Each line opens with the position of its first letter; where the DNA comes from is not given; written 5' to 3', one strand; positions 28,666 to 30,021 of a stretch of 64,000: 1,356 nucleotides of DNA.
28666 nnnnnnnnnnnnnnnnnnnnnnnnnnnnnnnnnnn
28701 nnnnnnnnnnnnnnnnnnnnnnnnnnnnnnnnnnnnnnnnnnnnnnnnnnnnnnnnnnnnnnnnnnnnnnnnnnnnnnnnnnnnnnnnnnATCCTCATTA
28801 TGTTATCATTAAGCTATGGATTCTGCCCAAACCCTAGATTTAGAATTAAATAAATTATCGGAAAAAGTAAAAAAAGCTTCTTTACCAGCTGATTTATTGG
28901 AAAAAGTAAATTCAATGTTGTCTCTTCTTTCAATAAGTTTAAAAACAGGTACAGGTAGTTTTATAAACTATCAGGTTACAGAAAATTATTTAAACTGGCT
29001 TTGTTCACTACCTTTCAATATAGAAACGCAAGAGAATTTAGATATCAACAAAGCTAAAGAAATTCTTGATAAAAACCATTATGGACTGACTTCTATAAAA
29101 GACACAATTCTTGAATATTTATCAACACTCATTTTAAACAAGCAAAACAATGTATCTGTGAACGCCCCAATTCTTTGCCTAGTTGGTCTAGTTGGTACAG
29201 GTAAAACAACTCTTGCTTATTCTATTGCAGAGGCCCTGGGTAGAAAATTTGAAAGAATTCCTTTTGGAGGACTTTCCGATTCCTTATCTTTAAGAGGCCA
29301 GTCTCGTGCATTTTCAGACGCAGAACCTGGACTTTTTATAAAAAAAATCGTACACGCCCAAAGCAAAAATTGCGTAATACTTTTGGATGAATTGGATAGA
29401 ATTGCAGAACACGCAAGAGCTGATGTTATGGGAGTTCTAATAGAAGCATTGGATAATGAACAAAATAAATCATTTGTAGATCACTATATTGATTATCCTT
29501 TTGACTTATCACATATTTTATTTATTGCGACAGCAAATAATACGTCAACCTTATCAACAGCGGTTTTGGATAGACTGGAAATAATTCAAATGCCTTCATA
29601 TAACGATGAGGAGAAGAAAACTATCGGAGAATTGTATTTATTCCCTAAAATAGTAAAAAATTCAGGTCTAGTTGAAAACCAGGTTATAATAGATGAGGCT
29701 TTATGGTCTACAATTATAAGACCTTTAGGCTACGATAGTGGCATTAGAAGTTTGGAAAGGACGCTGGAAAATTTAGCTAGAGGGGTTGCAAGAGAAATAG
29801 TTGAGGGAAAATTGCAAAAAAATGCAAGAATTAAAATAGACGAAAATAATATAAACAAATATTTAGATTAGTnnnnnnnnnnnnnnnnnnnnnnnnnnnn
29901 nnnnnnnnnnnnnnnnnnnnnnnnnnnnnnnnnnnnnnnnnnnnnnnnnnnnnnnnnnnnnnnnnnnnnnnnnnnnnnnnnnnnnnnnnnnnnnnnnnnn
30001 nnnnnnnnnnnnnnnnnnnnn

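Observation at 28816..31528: Protease-less Lon-like AAA+ ATPase translationally coupled to RNase J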

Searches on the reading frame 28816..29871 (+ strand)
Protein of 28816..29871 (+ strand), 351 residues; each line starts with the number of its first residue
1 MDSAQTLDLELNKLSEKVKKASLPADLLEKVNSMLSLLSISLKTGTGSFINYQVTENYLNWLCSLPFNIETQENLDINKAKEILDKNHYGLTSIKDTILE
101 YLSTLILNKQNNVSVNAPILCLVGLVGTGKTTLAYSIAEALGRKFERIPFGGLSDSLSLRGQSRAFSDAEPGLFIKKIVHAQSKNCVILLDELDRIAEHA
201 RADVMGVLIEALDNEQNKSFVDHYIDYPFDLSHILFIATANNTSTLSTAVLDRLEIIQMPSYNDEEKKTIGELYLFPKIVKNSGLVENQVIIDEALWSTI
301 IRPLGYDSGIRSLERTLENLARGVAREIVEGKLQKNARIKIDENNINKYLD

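Call 3: search_protein_families(library=pfam, proteins=[window:28816-29871:+], max_evalue=0.01)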
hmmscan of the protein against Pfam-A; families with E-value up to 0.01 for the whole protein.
window:28816-29871:+ (351 aa): 10 families
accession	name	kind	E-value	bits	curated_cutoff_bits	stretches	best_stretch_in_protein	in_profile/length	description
PF00004.35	AAA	-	5.9e-20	72.5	21.2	1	120-258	1-127/131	ATPase family associated with various cellular activities (AAA)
PF22667.2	Lon_lid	-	2e-10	40.6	27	1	281-335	1-55/57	Lon protease AAA+ ATPase lid domain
PF07728.20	AAA_5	-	9.7e-08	32.6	22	1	120-253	2-138/139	AAA domain (dynein-related subfamily)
PF07724.20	AAA_2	-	1.7e-05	25.4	27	1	169-245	62-128/166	AAA domain (Cdc48 subfamily)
PF13173.12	AAA_14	-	0.00012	22.5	27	1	118-215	3-75/129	AAA domain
PF13401.12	AAA_22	-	0.00048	20.9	27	0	117-196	5-96/130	AAA domain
PF13191.12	AAA_16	-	0.00079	20.4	32.6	0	117-150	24-66/167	AAA ATPase domain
PF24883.2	NPHP3_N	-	0.0013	19.4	24.8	0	116-143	21-48/164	Nephrocystin 3, N-terminal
PF07726.17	AAA_3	-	0.0048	17.2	27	0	122-242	4-112/131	ATPase family associated with various cellular activities (AAA)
PF08298.17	AAA_PrkA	-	0.009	15.5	25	0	83-142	56-110/358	PrkA AAA domain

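Call 4: search_protein_families(library=ncbifam, proteins=[window:28816-29871:+], max_evalue=0.01)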
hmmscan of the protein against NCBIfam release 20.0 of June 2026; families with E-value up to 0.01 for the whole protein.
window:28816-29871:+ (351 aa): 16 families
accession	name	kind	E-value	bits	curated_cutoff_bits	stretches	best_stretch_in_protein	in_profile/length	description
TIGR00763.1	lon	equivalog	5.3e-94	316.2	608.05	1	11-344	255-580/795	endopeptidase La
NF008053.0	PRK10787.1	equivalog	1.2e-69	235.2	891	1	10-350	250-579/784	endopeptidase La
TIGR02639.1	ClpA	equivalog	1.6e-06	26.6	993.15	1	23-242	393-606/734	ATP-dependent Clp protease ATP-binding subunit ClpA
NF042959.1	IteA_antiphage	equivalog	3.2e-05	23.2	510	1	106-203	116-201/367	anti-phage ATPase IteA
NF047784.1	MadB_ATPase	equivalog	0.00021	20.6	475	0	117-159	34-76/298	MadB family AAA-type ATPase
TIGR02880.1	cbbX_cfxQ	equivalog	0.00038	19.8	459.25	1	72-141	8-82/284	CbbX protein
NF003229.0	PRK04195.1-5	equivalog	0.00054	18.8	280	1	94-206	25-123/413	replication factor C large subunit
TIGR03499.1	FlhF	equivalog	0.0008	19.5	174.15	1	29-133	115-214/286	flagellar biosynthesis GTPase FlhF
NF040713.1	ZapE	equivalog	0.0018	17.6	140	1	108-214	46-146/344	cell division protein ZapE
NF045780.1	TrlF_fam_ATP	equivalog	0.0024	16.7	350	1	81-150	283-342/944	TrlF family AAA-like ATPase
NF006015.0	PRK08154.1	subfamily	0.0025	17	204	1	108-146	127-165/314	anaerobic benzoate catabolism transcriptional regulator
NF003230.0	PRK04195.1-6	equivalog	0.0027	16.4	441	1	92-214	20-127/494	replication factor C large subunit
TIGR02928.1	TIGR02928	subfamily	0.0034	16.3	181.3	0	176-218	121-163/366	orc1/cdc6 family replication initiation protein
NF011056.0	PRK14489.1-1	equivalog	0.0069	15.5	379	0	106-143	192-230/363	bifunctional molybdenum cofactor guanylyltransferase MobA/molybdopterin-guanine dinucleotide biosynthesis adaptor protein MobB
NF000868.0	PRK00080.1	equivalog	0.007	15.3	282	0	119-146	53-80/330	Holliday junction branch migration DNA helicase RuvB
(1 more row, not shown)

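Call 5: find_homologous_proteins(query=window:28816-29871:+, max_evalue=1e-10)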
Query window:28816-29871:+ (351 aa): 6036 proteins with E <= 1e-10 among 8000 candidates; the best 120 are listed.
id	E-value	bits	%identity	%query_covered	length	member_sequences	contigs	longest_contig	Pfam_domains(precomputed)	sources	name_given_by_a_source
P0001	4.1e-223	757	100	100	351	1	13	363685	PF07724.21,PF00004.36,PF22667.3,PF07728.21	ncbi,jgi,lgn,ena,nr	ncbi:MAG: hypothetical protein A2798_01025 [Candidatus Levybacteria bacterium RIFCSPHIGHO2_01_FULL_3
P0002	8.7e-200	681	88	100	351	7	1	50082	PF00004.36,PF22667.3,PF07728.21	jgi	-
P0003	1.1e-182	625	79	100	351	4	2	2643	PF07724.21,PF00004.36,PF22667.3,PF07728.21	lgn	-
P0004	1.9e-178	611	77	100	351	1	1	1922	PF13173.13,PF00004.36,PF22667.3,PF07728.21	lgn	-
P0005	5.1e-173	593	76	100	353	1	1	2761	PF00004.36,PF22667.3,PF07728.21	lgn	-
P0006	6.8e-162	556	71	95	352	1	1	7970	PF00004.36,PF22667.3,PF07728.21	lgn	-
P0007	1.4e-161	555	71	100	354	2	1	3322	PF00004.36,PF22667.3,PF07728.21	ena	-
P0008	4.1e-161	554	70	100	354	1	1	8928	PF00004.36,PF22667.3,PF07728.21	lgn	-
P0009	1.3e-160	552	70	100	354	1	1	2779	PF00004.36,PF22667.3,PF07728.21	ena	-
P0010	1.6e-160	552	75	100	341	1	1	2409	PF07724.21,PF00004.36,PF22667.3,PF07728.21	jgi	-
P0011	2.0e-160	551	70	99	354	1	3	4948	PF07724.21,PF00004.36,PF22667.3,PF07728.21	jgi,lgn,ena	-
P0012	4.0e-160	550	70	100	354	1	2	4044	PF00004.36,PF22667.3,PF07728.21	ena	-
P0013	6.6e-160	550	70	100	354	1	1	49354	PF00004.36,PF22667.3,PF07728.21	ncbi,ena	-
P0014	8.2e-160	549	70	100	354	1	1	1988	PF00004.36,PF22667.3,PF07728.21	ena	-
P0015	1.0e-159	549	70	100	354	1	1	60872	PF00004.36,PF22667.3,PF07728.21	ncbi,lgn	-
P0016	3.1e-159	548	69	99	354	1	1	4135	PF07724.21,PF00004.36,PF22667.3,PF07728.21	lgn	-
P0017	3.6e-159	547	70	100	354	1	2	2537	PF00004.36,PF22667.3,PF07728.21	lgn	-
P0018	4.3e-159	547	69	100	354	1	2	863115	PF00004.36,PF22667.3,PF07728.21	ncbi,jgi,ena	-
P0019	5.5e-159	547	69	99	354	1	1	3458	PF07724.21,PF00004.36,PF22667.3,PF07728.21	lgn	-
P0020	9.5e-159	546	70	100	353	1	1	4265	PF00004.36,PF22667.3,PF07728.21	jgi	jgi:ATP-dependent Lon protease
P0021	1.8e-158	545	70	100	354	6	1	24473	PF00004.36,PF22667.3,PF07728.21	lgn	-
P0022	8.3e-158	543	70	100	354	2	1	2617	PF00004.36,PF22667.3,PF07728.21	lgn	-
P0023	1.2e-157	542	69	100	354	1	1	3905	PF00004.36,PF22667.3,PF07728.21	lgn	-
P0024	1.3e-157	542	66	100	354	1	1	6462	PF00004.36,PF13401.13,PF22667.3,PF07728.21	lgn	-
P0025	1.4e-157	542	69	100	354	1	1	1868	PF00004.36,PF22667.3,PF07728.21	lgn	-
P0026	2.4e-157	541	69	100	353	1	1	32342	PF00004.36,PF22667.3,PF07728.21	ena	-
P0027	3.3e-157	541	69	100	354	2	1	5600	PF00004.36,PF22667.3,PF07728.21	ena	-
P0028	3.3e-157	541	69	100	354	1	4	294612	PF00004.36,PF22667.3,PF07728.21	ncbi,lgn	-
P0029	4.0e-157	541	69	99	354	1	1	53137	PF07724.21,PF00004.36,PF22667.3,PF07728.21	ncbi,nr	ncbi:MAG: hypothetical protein A2171_01190 [Candidatus Levybacteria bacterium RBG_13_35_9]|nr:MAG: h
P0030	4.2e-157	541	69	100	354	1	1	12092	PF00004.36,PF22667.3,PF07728.21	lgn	-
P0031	4.3e-157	541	69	100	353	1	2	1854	PF00004.36,PF22667.3,PF07728.21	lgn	-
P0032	8.0e-157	540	68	100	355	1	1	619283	PF07724.21,PF00004.36,PF22667.3,PF07728.21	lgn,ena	-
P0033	9.2e-157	539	70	100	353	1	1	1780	PF00004.36,PF22667.3,PF07728.21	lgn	-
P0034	1.3e-156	539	69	100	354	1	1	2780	PF00004.36,PF22667.3,PF07728.21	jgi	jgi:ATP-dependent Lon protease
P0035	1.3e-156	539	69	100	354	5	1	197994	PF07724.21,PF00004.36,PF22667.3,PF07728.21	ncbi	-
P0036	2.3e-156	538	69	100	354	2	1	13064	PF00004.36,PF22667.3,PF07728.21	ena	-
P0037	2.4e-156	538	69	100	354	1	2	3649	PF00004.36,PF22667.3,PF07728.21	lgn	-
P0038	3.8e-156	537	69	100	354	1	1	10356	PF00004.36,PF22667.3,PF07728.21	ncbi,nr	ncbi:MAG TPA: AAA family ATPase [Candidatus Sulfotelmatobacter sp.]|nr:AAA family ATPase [Candidatus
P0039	7.7e-156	536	69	100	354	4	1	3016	PF00004.36,PF22667.3,PF07728.21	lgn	-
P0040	8.4e-156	536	67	100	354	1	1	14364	PF00004.36,PF22667.3,PF07728.21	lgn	-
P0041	1.8e-155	535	68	100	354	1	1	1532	PF00004.36,PF22667.3,PF07728.21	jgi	jgi:ATP-dependent Lon protease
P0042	2.2e-155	535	68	100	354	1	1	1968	PF07724.21,PF00004.36,PF22667.3,PF07728.21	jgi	jgi:ATP-dependent Lon protease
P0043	3.2e-155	534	67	100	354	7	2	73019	PF00004.36,PF22667.3,PF07728.21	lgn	-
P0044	3.5e-155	534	70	100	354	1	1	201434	PF07724.21,PF00004.36,PF22667.3,PF07728.21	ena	-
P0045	4.1e-155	534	68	100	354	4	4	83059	PF00004.36,PF22667.3,PF07728.21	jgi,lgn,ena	jgi:ATP-dependent Lon protease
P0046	4.6e-155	534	68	100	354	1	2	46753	PF00004.36,PF22667.3,PF07728.21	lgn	-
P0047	4.9e-155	534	69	100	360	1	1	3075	PF00004.36,PF22667.3,PF07728.21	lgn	-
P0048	5.7e-155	534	68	100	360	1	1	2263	PF00004.36,PF22667.3,PF07728.21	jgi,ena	-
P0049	6.9e-155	533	68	100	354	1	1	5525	PF00004.36,PF22667.3,PF07728.21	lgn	-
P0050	8.2e-155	533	70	98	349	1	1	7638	PF00004.36,PF22667.3,PF07728.21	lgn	-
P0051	8.8e-155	533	68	100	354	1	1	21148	PF00004.36,PF22667.3,PF07728.21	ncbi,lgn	-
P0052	9.7e-155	533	67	100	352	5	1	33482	PF00004.36,PF22667.3,PF07728.21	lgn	-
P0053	1.1e-154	533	68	100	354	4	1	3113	PF00004.36,PF22667.3,PF07728.21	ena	-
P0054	1.3e-154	532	68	100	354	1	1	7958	PF00004.36,PF22667.3,PF07728.21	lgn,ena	-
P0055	1.8e-154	532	68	100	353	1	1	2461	PF00004.36,PF22667.3,PF07728.21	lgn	-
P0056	2.0e-154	532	68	100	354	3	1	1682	PF00004.36,PF22667.3,PF07728.21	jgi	jgi:ATP-dependent Lon protease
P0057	3.5e-154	531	67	100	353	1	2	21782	PF00004.36,PF22667.3,PF07728.21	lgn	-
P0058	4.5e-154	531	69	100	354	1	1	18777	PF00004.36,PF22667.3,PF07728.21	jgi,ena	-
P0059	4.6e-154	531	67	100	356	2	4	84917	PF07724.21,PF00004.36,PF22667.3,PF07728.21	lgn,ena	-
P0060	1.4e-153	529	67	99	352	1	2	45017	PF07724.21,PF00004.36,PF22667.3,PF07728.21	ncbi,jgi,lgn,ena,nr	ncbi:MAG: hypothetical protein COU25_02475 [Candidatus Levybacteria bacterium CG10_big_fil_rev_8_21_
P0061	1.7e-153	529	67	100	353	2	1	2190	PF00004.36,PF22667.3,PF07728.21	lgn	-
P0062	2.5e-153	528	66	100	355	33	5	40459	PF00004.36,PF22667.3,PF07728.21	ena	-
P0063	2.7e-153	528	68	100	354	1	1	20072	PF00004.36,PF22667.3,PF07728.21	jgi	jgi:ATP-dependent Lon protease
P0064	2.7e-153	528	68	100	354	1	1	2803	PF00004.36,PF22667.3,PF07728.21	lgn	-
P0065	2.8e-153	528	68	100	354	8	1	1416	PF00004.36,PF22667.3,PF07728.21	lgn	-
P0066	3.5e-153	528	67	100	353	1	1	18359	PF00004.36,PF22667.3,PF07728.21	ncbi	-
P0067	3.7e-153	528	67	100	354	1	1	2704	PF07724.21,PF00004.36,PF22667.3,PF07728.21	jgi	-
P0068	4.0e-153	527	66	100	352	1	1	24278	PF00004.36,PF22667.3,PF07728.21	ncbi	-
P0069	4.2e-153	527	67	100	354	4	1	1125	PF00004.36,PF22667.3,PF07728.21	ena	-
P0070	4.7e-153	527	67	100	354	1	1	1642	PF00004.36,PF22667.3,PF07728.21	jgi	jgi:ATP-dependent Lon protease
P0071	4.8e-153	527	67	100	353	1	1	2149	PF00004.36,PF22667.3,PF07728.21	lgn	-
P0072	8.7e-153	526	66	100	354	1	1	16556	PF00004.36,PF22667.3,PF07728.21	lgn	-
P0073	9.4e-153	526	67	100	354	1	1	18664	PF00004.36,PF22667.3,PF07728.21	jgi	jgi:ATP-dependent Lon protease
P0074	1.2e-152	526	68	100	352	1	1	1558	PF00004.36,PF13401.13,PF22667.3,PF07728.21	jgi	jgi:ATP-dependent Lon protease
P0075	1.3e-152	526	68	100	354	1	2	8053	PF00004.36,PF22667.3,PF07728.21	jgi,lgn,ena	jgi:ATP-dependent Lon protease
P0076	1.3e-152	526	68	100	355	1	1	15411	PF00004.36,PF22667.3,PF07728.21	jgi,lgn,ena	-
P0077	2.2e-152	525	66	100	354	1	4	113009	PF00004.36,PF22667.3,PF07728.21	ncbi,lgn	-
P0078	3.6e-152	524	67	100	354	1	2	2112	PF00004.36,PF22667.3,PF07728.21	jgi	jgi:ATP-dependent Lon protease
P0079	5.9e-152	524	69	98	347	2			PF00004.36,PF22667.3,PF07728.21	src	-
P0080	5.9e-152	524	66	100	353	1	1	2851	PF00004.36,PF22667.3,PF07728.21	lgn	-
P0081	6.4e-152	524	67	100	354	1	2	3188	PF00004.36,PF22667.3,PF07728.21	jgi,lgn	jgi:ATP-dependent Lon protease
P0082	1.0e-151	523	67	100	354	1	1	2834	PF00004.36,PF22667.3,PF07728.21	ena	-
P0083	1.1e-151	523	66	100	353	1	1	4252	PF00004.36,PF22667.3,PF07728.21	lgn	-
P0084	1.3e-151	522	65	100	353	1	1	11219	PF00004.36,PF22667.3,PF07728.21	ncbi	-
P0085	1.3e-151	522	66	100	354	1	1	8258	PF00004.36,PF22667.3,PF07728.21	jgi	-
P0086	2.0e-151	522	66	99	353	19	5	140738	PF00004.36,PF22667.3,PF07728.21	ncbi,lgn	-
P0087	2.2e-151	522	67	100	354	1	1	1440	PF07724.21,PF00004.36,PF22667.3,PF07728.21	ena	-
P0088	2.3e-151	522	67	100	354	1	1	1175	PF00004.36,PF22667.3,PF07728.21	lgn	-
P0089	2.4e-151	522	66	100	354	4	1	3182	PF00004.36,PF22667.3,PF07728.21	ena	-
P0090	2.7e-151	521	67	100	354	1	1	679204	PF00004.36,PF22667.3,PF07728.21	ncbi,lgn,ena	-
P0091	3.3e-151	521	67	100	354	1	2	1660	PF00004.36,PF22667.3,PF07728.21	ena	-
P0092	3.4e-151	521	66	100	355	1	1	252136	PF00004.36,PF22667.3,PF07728.21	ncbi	-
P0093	3.7e-151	521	66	100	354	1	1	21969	PF00004.36,PF22667.3,PF07728.21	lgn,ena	-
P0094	5.0e-151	521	67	100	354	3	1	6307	PF00004.36,PF22667.3,PF07728.21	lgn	-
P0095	5.0e-151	521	66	100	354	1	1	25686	PF00004.36,PF22667.3,PF07728.21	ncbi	-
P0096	5.3e-151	520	65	100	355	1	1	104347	PF00004.36,PF22667.3,PF07728.21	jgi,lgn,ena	-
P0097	5.3e-151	520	66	100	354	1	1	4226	PF00004.36,PF22667.3,PF07728.21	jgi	jgi:ATP-dependent Lon protease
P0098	1.0e-150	520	66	100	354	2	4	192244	PF07724.21,PF00004.36,PF22667.3,PF07728.21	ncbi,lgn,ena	-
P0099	1.3e-150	519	67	100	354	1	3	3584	PF07724.21,PF00004.36,PF22667.3,PF07728.21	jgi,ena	-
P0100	1.3e-150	519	66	100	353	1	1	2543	PF00004.36,PF22667.3,PF07728.21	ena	-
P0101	1.5e-150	519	66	100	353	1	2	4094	PF00004.36,PF22667.3,PF07728.21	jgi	jgi:ATP-dependent Lon protease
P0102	1.5e-150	519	68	100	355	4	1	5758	PF00004.36,PF22667.3,PF07728.21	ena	-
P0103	2.3e-150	518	66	100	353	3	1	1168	PF00004.36,PF22667.3,PF07728.21,PF13191.13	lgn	-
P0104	2.6e-150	518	66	100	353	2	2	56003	PF00004.36,PF22667.3,PF07728.21,PF13191.13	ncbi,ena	ncbi:MAG: AAA family ATPase [Patescibacteria group bacterium]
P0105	3.1e-150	518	66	100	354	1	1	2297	PF07724.21,PF00004.36,PF22667.3,PF07728.21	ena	-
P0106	4.4e-150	517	65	100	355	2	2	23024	PF00004.36,PF22667.3,PF07728.21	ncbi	-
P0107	4.9e-150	517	65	100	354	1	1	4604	PF00004.36,PF22667.3,PF07728.21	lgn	-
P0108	5.0e-150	517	66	100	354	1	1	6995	PF07724.21,PF00004.36,PF22667.3,PF07728.21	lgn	-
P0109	9.1e-150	516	67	100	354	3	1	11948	PF00004.36,PF22667.3,PF07728.21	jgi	jgi:ATP-dependent Lon protease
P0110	9.3e-150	516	66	100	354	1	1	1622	PF00004.36,PF22667.3,PF07728.21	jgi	jgi:ATP-dependent Lon protease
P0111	1.4e-149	516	64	100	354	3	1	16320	PF00004.36,PF22667.3,PF07728.21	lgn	-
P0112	1.5e-149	516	66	100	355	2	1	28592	PF07724.21,PF00004.36,PF22667.3,PF07728.21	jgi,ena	-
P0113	1.9e-149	515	66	100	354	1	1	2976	PF00004.36,PF22667.3,PF07728.21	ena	-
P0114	2.2e-149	515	64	100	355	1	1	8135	PF00004.36,PF22667.3,PF07728.21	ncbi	-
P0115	6.2e-149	514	65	100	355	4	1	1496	PF00004.36,PF22667.3,PF07728.21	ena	-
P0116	6.6e-149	514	66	100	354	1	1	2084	PF00004.36,PF22667.3,PF07728.21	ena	-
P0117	7.8e-149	513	64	100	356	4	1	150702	PF00004.36,PF22667.3,PF07728.21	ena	-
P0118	8.8e-149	513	67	100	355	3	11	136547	PF00004.36,PF22667.3,PF07728.21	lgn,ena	-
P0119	1.6e-148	512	64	99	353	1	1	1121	PF00004.36,PF22667.3,PF07728.21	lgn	-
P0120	1.7e-148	512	65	100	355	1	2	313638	PF00004.36,PF22667.3,PF07728.21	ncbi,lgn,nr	ncbi:MAG TPA: AAA family ATPase [Candidatus Saccharimonadales bacterium]|nr:AAA family ATPase [Candi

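Call 8: find_encoding_contigs(protein=P0018, flank=8000, max_places=2)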
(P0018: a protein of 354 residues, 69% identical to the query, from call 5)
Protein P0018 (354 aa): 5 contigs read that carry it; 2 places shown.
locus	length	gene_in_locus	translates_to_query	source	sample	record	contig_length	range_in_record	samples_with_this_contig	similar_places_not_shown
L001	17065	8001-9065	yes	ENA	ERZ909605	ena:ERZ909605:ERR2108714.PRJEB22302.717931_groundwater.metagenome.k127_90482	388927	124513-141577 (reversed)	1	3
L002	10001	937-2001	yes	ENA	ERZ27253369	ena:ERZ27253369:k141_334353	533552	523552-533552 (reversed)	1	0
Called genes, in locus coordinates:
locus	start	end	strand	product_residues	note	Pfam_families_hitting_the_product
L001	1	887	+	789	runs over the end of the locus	PF13191:AAA_16 (faint), PF20720:nSTAND3 (faint), PF17871:AAA_lid_9, PF00158:Sigma54_activat (weak), PF00004:AAA (weak), PF07724:AAA_2, PF07728:AAA_5, PF10431:ClpB_D2-small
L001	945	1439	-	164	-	PF01243:PNPOx_N (weak)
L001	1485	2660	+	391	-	PF08529:NusA_N, PF13184:KH_NusA_1st, PF00013:KH_1 (faint), PF26594:KH_NusA_2nd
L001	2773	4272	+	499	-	PF00009:GTP_EFTU, PF00071:Ras, PF01926:MMR_HSR1, PF02421:FeoB_N (weak), PF22042:EF-G_D2, PF03144:GTP_EFTU_D2 (faint), PF11987:IF-2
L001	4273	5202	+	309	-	-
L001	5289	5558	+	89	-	PF00312:Ribosomal_S15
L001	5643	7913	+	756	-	PF01138:RNase_PH, PF03725:RNase_PH_C (weak), PF23459:S1_RRP5 (faint), PF01138:RNase_PH, PF00013:KH_1, PF00575:S1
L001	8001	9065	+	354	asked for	PF00004:AAA, PF07728:AAA_5 (weak), PF22667:Lon_lid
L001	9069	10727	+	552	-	PF00753:Lactamase_B, PF12706:Lactamase_B_2 (weak), PF22505:RNase_J_b_CASP, PF07521:RMMBL (weak), PF17770:RNase_J_C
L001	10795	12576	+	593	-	PF10502:Peptidase_S26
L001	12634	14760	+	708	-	PF17854:FtsK_alpha, PF01580:FtsK_SpoIIIE, PF01935:DUF87 (weak), PF09397:FtsK_gamma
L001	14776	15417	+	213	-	PF12844:HTH_19 (weak), PF13413:HTH_25, PF09136:Glucodextran_B (faint)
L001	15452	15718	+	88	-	-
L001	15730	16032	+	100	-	PF12732:YtxH (weak)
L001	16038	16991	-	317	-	PF02618:YceG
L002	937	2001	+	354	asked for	PF00004:AAA, PF07728:AAA_5 (weak), PF22667:Lon_lid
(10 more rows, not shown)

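Call 9: find_encoding_contigs(protein=P0120, flank=8000, max_places=2)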
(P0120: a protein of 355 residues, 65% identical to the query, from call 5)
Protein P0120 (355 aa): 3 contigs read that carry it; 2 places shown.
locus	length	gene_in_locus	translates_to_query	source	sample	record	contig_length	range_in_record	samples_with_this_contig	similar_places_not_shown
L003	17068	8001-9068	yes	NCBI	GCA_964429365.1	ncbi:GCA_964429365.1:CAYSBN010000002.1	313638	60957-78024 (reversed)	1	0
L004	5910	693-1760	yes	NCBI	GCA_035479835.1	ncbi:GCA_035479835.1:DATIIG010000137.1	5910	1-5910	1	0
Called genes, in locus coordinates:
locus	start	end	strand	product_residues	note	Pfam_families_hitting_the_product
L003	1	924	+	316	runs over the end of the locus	-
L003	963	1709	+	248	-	-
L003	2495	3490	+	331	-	PF00078:RVT_1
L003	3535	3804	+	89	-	PF00312:Ribosomal_S15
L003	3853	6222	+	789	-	PF01138:RNase_PH, PF03725:RNase_PH_C (weak), PF01138:RNase_PH, PF00013:KH_1, PF00575:S1, PF23459:S1_RRP5 (weak)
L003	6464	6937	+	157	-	PF12647:RNHCP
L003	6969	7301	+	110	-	PF03795:YCII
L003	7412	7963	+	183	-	PF13401:AAA_22 (weak), PF13238:AAA_18, PF00485:PRK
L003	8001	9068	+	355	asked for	PF00004:AAA, PF07728:AAA_5 (weak), PF22667:Lon_lid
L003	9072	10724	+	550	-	PF00753:Lactamase_B, PF12706:Lactamase_B_2, PF22505:RNase_J_b_CASP, PF07521:RMMBL (weak), PF17770:RNase_J_C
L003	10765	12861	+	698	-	PF17854:FtsK_alpha, PF01580:FtsK_SpoIIIE, PF09397:FtsK_gamma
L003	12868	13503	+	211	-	PF12844:HTH_19, PF13413:HTH_25, PF13560:HTH_31 (weak), PF01381:HTH_3 (weak), PF09136:Glucodextran_B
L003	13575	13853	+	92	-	-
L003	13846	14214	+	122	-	-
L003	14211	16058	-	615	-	-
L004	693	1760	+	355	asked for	PF00004:AAA, PF07728:AAA_5 (weak), PF22667:Lon_lid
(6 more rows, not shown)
